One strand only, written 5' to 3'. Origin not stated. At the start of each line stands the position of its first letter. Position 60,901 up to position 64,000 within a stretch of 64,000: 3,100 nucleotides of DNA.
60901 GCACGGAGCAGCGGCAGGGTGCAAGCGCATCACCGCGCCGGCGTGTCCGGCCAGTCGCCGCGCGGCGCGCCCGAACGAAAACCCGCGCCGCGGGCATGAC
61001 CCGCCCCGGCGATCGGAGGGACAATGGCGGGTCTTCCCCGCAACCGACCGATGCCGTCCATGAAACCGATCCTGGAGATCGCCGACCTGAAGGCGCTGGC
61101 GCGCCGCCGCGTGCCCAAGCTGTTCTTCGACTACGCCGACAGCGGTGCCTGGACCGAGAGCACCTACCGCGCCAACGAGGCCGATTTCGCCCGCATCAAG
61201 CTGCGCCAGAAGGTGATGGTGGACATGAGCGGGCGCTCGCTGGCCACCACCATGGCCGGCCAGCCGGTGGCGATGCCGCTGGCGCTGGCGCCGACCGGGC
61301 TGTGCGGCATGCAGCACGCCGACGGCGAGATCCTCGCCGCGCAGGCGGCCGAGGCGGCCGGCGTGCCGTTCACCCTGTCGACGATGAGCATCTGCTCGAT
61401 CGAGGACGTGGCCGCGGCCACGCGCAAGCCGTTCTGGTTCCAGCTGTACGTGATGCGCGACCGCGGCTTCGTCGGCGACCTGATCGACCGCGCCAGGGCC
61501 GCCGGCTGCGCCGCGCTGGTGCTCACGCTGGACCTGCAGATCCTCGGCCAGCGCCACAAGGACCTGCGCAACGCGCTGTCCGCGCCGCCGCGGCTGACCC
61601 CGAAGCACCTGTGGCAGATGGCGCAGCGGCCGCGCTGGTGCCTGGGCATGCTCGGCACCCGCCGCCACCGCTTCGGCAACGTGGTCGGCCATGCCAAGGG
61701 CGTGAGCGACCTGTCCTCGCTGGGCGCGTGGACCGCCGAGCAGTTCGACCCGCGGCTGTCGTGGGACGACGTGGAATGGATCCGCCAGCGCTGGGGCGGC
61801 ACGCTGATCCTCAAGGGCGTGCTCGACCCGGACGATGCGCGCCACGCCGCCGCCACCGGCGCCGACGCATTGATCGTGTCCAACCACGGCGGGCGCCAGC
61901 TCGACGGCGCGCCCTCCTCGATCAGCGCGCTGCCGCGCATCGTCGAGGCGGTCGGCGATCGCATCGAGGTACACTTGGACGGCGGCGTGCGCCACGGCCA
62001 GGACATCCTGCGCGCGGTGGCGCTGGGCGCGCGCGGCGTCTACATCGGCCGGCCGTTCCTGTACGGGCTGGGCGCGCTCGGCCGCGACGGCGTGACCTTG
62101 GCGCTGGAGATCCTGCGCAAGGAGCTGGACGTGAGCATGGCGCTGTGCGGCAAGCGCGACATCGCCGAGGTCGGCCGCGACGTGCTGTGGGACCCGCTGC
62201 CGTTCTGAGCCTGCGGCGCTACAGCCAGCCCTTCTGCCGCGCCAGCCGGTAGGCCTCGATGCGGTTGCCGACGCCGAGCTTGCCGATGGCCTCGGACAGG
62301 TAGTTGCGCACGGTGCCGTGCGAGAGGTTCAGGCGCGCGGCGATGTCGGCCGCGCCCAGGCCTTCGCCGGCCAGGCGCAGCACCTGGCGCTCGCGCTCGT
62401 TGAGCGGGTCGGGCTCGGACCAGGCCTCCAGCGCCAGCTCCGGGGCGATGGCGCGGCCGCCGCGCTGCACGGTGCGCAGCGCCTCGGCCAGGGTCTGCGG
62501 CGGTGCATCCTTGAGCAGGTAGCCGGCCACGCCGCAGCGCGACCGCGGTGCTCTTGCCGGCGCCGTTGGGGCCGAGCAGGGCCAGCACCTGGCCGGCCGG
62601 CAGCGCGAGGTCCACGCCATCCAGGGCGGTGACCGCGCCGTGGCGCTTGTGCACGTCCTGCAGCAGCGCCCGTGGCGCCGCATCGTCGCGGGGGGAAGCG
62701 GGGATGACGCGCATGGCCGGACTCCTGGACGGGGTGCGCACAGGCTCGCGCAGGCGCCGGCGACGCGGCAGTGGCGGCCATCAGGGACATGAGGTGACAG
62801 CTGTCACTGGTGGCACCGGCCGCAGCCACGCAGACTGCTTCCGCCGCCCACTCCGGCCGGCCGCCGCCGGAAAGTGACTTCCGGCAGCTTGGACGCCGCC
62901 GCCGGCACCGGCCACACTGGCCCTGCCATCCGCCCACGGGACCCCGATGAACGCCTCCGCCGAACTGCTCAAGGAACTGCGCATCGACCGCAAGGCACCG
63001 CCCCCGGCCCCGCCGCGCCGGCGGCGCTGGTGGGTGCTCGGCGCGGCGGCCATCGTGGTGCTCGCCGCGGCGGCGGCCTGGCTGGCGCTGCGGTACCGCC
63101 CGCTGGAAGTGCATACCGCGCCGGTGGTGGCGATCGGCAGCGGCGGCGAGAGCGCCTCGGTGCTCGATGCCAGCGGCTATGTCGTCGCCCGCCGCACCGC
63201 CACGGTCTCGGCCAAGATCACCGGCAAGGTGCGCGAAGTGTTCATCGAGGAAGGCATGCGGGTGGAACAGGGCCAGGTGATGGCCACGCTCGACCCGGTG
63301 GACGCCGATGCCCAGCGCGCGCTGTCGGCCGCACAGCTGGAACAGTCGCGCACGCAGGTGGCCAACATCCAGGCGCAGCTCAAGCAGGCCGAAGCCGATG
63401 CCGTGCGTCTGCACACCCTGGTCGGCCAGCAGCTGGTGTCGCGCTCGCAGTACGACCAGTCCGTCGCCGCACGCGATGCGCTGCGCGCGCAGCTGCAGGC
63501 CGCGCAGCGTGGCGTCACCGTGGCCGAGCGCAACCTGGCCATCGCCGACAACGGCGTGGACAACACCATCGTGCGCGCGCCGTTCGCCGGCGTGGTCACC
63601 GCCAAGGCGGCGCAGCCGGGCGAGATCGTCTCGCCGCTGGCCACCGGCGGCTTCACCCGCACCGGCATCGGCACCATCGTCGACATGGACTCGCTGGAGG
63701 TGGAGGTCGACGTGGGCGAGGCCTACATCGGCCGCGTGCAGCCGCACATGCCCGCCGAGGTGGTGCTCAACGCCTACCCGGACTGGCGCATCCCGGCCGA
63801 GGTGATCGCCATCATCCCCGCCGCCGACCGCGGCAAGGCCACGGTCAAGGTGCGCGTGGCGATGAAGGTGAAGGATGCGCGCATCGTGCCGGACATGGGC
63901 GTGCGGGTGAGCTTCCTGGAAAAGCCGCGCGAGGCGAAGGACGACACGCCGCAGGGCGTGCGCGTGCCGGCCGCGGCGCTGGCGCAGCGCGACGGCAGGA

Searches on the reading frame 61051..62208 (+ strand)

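Call 63: search_protein_families(library=pfam, proteins=[window:61051-62208:+], max_evalue=0.00001)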
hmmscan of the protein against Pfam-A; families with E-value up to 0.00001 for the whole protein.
window:61051-62208:+ (385 aa): 2 families
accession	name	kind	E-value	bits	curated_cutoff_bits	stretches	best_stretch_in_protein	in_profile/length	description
PF01070.24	FMN_dh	-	9.9e-139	462.7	24.9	1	17-380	1-349/350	FMN-dependent dehydrogenase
PF03060.21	NMO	-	1e-06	28.8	28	1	257-338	143-227/331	Nitronate monooxygenase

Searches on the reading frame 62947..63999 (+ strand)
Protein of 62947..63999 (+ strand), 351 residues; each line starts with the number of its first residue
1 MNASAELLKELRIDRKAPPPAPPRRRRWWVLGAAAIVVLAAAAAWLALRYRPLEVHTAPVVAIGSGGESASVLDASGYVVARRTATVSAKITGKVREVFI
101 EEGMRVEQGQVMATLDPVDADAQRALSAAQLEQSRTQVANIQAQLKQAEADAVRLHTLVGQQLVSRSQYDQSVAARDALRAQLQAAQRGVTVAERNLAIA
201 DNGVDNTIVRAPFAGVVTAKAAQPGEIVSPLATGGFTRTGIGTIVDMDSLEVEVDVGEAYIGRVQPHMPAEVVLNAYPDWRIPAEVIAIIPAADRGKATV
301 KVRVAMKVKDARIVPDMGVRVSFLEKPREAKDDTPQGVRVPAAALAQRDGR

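Call 63: search_protein_families(library=pfam, proteins=[window:62947-63999:+], max_evalue=0.00001)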
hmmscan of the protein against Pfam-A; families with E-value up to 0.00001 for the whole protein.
window:62947-63999:+ (351 aa): 3 families
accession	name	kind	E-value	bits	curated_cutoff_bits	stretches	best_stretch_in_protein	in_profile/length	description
PF16576.10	HlyD_D23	-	1.6e-19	70.5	30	1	75-317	8-212/214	Barrel-sandwich domain of CusB or HlyD membrane-fusion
PF13437.12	HlyD_3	-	2e-16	61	22.2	1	209-309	2-96/106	HlyD family secretion protein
PF13533.13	Biotin_lipoyl_2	-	9.1e-09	35.4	29.8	1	86-116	2-32/32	Biotin-lipoyl like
